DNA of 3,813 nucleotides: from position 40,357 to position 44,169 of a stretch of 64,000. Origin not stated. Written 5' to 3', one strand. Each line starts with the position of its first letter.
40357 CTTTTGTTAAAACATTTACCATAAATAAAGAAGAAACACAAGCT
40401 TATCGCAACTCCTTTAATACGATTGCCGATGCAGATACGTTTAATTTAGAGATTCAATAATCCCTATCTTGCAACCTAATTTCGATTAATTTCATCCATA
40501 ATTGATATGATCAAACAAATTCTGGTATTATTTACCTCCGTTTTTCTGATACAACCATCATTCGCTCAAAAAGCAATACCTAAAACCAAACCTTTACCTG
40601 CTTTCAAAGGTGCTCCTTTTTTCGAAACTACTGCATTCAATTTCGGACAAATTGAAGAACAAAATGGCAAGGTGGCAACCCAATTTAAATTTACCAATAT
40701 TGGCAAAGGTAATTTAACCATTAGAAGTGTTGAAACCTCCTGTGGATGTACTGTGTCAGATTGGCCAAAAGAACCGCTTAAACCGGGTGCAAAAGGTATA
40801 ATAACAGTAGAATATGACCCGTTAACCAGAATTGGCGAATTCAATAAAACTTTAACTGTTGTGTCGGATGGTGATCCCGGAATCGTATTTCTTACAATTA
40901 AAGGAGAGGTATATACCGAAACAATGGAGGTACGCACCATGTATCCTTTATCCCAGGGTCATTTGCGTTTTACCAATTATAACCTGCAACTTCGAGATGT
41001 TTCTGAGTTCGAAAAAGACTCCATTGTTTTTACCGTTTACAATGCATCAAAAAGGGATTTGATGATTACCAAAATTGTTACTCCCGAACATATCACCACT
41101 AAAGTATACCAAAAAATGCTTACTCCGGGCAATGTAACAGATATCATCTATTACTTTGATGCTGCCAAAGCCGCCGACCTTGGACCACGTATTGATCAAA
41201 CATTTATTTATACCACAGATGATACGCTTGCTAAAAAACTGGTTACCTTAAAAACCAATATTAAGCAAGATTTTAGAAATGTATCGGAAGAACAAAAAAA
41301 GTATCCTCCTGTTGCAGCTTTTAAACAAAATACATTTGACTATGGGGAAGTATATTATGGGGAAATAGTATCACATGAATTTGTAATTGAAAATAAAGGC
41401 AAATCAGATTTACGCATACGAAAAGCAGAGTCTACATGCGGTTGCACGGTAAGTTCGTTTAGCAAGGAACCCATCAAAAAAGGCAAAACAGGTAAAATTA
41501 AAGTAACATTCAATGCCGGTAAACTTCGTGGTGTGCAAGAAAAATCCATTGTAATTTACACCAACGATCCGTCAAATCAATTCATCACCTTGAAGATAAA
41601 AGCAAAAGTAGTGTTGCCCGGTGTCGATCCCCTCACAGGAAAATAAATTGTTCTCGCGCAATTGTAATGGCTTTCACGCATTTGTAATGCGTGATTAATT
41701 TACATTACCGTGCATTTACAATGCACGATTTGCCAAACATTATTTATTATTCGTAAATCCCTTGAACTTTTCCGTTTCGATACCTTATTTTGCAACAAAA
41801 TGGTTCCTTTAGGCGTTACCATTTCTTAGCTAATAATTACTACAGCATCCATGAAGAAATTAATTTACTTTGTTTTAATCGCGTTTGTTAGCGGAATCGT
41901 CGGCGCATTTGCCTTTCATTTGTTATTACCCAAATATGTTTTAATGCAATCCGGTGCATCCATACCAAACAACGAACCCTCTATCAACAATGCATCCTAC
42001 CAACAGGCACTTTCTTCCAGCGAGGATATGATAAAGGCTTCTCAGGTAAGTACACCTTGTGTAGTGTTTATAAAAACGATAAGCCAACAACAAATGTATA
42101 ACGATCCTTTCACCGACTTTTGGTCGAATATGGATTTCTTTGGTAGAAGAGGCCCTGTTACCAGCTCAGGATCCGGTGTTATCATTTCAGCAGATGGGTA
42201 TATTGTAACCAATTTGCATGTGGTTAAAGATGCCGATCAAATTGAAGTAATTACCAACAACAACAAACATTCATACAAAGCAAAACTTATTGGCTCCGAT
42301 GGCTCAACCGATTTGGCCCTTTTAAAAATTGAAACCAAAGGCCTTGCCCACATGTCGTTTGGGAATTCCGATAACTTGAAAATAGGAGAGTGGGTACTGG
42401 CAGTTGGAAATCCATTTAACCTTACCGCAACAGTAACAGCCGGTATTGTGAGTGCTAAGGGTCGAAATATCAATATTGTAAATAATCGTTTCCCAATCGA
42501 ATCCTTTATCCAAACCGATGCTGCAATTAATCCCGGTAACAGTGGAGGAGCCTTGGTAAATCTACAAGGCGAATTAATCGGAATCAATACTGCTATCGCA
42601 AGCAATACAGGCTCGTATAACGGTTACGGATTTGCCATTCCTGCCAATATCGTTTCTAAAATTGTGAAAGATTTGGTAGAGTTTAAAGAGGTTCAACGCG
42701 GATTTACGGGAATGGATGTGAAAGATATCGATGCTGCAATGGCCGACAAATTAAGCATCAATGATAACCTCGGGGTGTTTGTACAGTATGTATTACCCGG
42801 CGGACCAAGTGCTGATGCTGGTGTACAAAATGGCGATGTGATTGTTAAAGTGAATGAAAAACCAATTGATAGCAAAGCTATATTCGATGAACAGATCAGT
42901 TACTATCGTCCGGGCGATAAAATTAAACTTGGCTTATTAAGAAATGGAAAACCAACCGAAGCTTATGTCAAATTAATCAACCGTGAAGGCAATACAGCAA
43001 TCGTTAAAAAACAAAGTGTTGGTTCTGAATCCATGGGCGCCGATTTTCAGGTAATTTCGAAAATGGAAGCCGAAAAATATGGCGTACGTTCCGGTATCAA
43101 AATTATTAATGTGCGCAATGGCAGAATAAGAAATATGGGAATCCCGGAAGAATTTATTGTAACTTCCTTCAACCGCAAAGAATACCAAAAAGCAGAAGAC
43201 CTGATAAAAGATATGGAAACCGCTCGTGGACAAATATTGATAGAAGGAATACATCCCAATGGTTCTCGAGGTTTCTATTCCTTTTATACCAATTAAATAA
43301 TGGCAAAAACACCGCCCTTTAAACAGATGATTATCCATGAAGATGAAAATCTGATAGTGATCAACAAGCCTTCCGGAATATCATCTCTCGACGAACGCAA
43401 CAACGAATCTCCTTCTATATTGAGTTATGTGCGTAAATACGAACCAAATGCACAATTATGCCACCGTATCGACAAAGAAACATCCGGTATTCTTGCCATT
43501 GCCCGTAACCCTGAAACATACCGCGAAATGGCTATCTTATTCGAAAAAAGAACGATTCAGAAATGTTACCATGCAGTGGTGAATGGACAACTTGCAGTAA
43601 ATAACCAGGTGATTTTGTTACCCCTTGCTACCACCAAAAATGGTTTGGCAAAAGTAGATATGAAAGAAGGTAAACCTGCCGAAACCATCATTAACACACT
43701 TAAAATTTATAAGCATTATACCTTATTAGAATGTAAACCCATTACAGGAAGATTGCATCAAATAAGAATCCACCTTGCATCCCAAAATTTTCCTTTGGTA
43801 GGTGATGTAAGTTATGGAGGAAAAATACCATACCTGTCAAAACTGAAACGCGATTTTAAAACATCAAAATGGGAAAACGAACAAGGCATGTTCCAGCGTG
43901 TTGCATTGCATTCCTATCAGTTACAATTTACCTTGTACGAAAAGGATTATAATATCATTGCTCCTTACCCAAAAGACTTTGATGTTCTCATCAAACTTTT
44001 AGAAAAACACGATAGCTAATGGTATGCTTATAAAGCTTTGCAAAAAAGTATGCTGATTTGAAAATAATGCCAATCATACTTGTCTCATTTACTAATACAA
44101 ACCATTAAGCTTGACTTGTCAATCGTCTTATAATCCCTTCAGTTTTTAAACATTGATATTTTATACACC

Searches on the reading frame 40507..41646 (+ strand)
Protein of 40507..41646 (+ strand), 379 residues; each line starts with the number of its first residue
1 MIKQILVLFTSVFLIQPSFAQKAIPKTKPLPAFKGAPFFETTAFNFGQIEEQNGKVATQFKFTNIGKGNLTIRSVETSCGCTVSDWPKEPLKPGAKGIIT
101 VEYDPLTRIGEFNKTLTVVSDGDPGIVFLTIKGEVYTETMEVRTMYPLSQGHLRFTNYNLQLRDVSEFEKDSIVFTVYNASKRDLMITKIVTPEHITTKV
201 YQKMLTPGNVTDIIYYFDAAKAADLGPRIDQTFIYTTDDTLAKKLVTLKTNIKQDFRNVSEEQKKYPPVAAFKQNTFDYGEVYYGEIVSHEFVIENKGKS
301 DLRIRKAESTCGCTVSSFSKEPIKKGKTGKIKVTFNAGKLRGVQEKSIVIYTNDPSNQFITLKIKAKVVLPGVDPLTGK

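Call 10: search_protein_families(library=pfam, proteins=[window:40507-41646:+])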
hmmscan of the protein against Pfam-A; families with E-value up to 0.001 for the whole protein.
window:40507-41646:+ (379 aa): 2 families
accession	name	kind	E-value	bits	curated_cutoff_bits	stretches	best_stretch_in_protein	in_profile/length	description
PF07610.17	DUF1573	-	3.4e-66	219.8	26.1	2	39-135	3-98/98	Protein of unknown function (DUF1573)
PF22544.2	HYDIN_VesB_CFA65-like_Ig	-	5e-41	139.4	25.5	3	268-363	1-98/100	HYDIN/CFA65/VesB-like, Ig-like domain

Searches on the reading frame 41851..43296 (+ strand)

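Call 10: search_protein_families(library=pfam, proteins=[window:41851-43296:+])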
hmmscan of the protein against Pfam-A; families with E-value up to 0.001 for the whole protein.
window:41851-43296:+ (481 aa): 5 families
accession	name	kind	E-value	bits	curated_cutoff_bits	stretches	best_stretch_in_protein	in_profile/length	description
PF13365.12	Trypsin_2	-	6.4e-34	118.2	27.6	1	107-245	1-144/144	Trypsin-like peptidase domain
PF00089.32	Trypsin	-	3.3e-20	73.3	20.6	1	107-270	27-218/220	Trypsin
PF13180.12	PDZ_2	-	5.5e-15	55.9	27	1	300-375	12-80/80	PDZ domain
PF00595.29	PDZ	-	3.6e-08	34.1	23.2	1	280-357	7-75/81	PDZ domain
PF17820.7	PDZ_6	-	1.3e-07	31.7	27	1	311-341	2-32/54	PDZ domain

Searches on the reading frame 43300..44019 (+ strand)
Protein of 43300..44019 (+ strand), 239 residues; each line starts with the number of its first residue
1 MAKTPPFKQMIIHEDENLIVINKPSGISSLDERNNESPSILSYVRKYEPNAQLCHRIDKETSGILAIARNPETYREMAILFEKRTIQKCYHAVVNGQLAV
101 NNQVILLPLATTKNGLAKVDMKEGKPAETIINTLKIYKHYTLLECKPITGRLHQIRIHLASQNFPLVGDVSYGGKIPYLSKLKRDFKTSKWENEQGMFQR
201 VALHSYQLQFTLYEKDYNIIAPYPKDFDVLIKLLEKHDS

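Call 10: search_protein_families(library=pfam, proteins=[window:43300-44019:+])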
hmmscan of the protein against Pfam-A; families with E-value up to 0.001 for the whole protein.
window:43300-44019:+ (239 aa): 1 family
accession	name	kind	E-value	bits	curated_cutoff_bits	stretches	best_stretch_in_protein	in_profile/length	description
PF00849.27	PseudoU_synth_2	-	1.1e-29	104.1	26.8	1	17-161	1-152/152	RNA pseudouridylate synthase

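Call 22: find_encoding_contigs(protein=window:43300-44019:+, flank=10000, max_places=10)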
Protein window:43300-44019:+ (239 aa): no gene with exactly this product is on record in the collection.
